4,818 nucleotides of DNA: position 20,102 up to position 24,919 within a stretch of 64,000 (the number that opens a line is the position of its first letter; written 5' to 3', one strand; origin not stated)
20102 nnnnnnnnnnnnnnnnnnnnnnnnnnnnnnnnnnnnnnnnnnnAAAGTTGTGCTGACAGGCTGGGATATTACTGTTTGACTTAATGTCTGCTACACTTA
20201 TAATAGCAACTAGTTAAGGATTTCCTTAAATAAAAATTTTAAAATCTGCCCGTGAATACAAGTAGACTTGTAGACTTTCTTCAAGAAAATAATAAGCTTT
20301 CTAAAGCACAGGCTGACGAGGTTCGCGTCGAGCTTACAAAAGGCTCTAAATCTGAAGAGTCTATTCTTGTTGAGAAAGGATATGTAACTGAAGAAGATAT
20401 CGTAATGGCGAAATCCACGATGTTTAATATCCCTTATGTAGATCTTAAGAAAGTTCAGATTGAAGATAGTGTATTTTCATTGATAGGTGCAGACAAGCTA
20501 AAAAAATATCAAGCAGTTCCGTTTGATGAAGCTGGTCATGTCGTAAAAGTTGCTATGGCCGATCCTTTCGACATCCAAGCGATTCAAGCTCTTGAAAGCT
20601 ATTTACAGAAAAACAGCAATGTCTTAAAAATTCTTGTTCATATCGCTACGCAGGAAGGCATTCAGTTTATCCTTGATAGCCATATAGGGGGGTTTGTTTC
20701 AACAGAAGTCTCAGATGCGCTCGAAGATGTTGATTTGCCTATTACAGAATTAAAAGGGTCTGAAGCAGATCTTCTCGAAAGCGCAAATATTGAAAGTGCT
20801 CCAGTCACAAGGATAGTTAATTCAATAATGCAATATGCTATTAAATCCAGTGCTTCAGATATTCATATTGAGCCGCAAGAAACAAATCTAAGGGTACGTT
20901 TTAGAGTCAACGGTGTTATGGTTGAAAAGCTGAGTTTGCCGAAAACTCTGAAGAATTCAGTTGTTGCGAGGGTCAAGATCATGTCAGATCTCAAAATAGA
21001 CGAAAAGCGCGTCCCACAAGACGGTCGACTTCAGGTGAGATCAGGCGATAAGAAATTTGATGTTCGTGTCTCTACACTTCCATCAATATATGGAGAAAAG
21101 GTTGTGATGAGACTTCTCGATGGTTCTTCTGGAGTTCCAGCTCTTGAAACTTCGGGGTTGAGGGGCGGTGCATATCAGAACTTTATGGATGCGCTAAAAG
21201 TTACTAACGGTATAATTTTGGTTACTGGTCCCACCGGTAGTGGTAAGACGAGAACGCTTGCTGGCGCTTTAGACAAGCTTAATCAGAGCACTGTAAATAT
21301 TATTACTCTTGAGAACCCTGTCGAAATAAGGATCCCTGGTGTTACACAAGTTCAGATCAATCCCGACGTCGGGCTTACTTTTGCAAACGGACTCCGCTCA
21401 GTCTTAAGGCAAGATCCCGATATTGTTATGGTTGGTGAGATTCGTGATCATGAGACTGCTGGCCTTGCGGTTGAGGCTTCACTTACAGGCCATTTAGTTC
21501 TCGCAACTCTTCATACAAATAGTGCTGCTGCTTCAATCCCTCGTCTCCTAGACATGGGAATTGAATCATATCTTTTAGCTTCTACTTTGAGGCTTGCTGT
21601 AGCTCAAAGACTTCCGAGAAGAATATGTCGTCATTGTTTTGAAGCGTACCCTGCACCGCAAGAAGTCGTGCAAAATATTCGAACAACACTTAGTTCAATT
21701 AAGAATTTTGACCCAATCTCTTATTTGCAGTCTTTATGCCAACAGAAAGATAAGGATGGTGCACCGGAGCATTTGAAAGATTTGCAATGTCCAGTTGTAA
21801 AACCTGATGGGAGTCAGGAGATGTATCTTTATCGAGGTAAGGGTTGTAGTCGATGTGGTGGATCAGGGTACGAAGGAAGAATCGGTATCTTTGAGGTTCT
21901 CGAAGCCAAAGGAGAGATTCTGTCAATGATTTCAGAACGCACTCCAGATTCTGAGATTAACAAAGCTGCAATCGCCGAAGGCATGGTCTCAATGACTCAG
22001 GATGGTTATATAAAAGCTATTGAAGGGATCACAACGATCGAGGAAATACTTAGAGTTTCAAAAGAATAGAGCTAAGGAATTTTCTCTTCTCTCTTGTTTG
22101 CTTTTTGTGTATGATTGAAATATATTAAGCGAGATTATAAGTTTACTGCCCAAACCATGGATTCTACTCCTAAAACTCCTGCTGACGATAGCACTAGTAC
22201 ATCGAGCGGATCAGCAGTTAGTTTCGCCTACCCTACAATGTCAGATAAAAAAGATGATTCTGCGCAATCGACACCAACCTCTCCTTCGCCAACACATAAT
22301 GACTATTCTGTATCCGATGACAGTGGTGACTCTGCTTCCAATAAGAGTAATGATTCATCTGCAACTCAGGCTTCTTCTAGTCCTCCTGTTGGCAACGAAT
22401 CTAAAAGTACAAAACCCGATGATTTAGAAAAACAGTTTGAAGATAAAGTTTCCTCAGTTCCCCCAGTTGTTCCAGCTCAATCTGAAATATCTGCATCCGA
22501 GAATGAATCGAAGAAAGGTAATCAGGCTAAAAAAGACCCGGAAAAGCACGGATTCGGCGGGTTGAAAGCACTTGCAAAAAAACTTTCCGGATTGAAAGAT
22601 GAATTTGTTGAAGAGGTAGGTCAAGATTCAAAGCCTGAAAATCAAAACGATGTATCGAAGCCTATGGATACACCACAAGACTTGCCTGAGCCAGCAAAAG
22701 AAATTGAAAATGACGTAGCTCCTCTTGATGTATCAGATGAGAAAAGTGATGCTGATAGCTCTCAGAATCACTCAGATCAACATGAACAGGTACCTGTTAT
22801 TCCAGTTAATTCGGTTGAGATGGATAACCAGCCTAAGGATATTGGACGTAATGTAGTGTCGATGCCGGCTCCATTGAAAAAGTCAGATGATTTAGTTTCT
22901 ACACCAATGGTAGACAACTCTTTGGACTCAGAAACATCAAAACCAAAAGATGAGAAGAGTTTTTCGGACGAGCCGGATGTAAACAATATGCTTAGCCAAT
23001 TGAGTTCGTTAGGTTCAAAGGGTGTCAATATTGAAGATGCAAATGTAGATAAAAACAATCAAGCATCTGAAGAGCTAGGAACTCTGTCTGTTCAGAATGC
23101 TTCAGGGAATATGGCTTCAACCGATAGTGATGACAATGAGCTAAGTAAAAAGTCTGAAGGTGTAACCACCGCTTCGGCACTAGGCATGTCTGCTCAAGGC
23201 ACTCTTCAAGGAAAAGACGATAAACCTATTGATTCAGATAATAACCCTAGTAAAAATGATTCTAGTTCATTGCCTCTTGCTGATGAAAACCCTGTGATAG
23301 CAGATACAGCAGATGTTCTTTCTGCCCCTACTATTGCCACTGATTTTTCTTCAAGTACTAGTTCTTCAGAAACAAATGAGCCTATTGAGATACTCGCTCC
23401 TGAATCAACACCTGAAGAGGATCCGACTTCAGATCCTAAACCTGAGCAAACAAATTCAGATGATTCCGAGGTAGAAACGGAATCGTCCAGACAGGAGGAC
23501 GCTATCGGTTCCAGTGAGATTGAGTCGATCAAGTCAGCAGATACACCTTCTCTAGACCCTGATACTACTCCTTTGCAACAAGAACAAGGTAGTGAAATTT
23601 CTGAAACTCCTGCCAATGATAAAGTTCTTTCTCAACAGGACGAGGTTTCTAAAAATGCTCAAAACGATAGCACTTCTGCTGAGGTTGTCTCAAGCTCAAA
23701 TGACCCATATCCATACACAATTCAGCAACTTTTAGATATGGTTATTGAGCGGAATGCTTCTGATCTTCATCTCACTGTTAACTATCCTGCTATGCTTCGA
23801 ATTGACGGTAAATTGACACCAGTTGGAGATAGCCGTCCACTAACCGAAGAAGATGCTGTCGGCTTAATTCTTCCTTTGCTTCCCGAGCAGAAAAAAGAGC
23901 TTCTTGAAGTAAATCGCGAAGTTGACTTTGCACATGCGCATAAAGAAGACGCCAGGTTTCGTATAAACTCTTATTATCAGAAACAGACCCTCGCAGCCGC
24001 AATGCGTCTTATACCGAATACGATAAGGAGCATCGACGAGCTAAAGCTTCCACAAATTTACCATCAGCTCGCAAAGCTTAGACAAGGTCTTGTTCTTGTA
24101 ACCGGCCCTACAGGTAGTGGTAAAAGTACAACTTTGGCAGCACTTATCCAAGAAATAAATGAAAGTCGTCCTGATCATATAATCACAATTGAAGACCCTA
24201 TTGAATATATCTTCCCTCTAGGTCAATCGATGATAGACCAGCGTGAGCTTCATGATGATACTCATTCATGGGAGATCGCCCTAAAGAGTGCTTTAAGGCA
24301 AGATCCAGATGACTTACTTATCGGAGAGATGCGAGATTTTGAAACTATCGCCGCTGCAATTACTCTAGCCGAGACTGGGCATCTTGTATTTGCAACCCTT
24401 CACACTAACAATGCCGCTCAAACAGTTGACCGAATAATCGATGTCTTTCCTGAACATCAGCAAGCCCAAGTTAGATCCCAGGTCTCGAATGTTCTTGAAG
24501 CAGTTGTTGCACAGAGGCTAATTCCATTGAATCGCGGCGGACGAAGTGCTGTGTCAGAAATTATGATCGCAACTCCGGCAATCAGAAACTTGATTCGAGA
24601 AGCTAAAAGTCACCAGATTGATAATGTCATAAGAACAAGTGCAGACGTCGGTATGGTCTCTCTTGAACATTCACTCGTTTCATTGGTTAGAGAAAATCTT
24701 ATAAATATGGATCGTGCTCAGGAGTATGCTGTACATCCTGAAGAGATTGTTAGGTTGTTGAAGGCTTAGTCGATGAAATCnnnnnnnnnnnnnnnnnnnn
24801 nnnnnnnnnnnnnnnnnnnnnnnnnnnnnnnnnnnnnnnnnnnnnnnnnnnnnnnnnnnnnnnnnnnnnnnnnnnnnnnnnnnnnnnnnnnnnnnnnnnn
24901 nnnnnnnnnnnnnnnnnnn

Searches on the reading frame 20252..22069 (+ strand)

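Call 9: search_protein_families(library=pfam, proteins=[window:20252-22069:+], max_evalue=0.001)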
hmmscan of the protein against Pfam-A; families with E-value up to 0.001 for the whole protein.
window:20252-22069:+ (605 aa): 3 families
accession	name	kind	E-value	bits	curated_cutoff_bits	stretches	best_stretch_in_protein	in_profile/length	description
PF00437.27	T2SSE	-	3.2e-121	404.9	24.9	1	181-601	4-370/370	Type II/IV secretion system protein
PF05157.20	MshEN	-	1.4e-14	54.3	23.1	1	58-141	1-80/90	MshEN domain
PF13401.12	AAA_22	-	7.2e-05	23.6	27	1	318-356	4-44/130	AAA domain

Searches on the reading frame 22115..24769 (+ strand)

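Call 9: search_protein_families(library=pfam, proteins=[window:22115-24769:+], max_evalue=0.001)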
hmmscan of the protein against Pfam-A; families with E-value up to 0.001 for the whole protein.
window:22115-24769:+ (884 aa): 6 families
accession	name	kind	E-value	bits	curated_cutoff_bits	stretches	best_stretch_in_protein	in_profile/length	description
PF00437.27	T2SSE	-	6.7e-44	150.5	24.9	1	535-805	11-281/370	Type II/IV secretion system protein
PF13191.12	AAA_16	-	1.6e-05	25.9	32.6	1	648-756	15-132/167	AAA ATPase domain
PF13401.12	AAA_22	-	0.00016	22.5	27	1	656-693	4-40/130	AAA domain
PF25199.1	nSTAND_NTPase5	-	0.00023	21.4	34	1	650-695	34-79/145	Novel STAND NTPase 5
PF13555.12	AAA_29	-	0.00052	20.2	27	0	656-677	21-42/61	P-loop containing region of AAA domain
PF01935.23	DUF87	-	0.00064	20.3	23.2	0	660-690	26-56/220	Helicase HerA, central domain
